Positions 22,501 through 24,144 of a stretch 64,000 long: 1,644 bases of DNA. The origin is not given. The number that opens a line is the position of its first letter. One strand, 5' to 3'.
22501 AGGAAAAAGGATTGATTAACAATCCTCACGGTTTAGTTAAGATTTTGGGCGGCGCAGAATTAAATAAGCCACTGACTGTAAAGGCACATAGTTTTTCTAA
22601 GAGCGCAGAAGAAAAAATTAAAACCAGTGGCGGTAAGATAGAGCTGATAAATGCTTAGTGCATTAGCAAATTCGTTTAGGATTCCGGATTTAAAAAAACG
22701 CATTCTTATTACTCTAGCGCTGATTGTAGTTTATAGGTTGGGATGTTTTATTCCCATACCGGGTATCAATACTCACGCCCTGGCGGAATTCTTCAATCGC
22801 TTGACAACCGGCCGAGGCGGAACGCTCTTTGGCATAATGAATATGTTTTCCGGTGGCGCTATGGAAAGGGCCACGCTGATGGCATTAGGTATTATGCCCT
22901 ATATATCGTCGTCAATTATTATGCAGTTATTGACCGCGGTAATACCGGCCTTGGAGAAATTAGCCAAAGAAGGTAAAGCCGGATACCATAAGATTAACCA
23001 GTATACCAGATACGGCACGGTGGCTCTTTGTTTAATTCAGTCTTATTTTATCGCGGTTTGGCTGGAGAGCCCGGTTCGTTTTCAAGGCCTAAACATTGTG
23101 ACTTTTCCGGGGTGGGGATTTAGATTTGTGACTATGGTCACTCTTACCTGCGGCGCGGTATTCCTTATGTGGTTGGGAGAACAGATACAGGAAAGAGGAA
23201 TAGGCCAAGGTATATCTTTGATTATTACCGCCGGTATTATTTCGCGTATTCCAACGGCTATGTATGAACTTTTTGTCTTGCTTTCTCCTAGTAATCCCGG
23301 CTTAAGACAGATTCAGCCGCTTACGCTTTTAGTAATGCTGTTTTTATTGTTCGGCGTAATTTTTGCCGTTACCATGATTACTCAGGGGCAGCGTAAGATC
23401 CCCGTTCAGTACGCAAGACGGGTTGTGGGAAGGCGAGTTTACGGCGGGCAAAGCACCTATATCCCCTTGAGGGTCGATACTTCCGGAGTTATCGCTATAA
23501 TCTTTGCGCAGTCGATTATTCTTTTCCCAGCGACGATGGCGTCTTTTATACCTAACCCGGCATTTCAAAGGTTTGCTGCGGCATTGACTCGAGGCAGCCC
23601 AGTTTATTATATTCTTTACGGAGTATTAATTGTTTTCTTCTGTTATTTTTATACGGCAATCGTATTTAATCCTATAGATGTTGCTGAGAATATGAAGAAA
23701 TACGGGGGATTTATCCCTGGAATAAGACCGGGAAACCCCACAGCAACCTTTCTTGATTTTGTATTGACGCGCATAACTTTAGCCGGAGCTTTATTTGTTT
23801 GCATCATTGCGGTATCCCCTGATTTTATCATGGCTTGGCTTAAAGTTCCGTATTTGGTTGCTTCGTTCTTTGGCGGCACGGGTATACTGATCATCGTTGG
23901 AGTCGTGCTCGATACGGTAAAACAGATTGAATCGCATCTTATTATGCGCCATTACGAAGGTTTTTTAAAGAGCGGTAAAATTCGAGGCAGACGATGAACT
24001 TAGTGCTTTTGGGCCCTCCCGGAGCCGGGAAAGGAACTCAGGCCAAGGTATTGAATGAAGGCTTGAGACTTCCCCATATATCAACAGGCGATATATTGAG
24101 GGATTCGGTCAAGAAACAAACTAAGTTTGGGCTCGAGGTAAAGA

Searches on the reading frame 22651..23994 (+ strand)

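Call 77: search_protein_families(library=pfam, proteins=[window:22651-23994:+], max_evalue=1e-10)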
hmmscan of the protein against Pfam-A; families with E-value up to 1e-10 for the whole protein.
window:22651-23994:+ (448 aa): 1 family
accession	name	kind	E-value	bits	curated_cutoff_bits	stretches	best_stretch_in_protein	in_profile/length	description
PF00344.25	SecY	-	8.8e-112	373.8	32.2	1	75-423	1-306/306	SecY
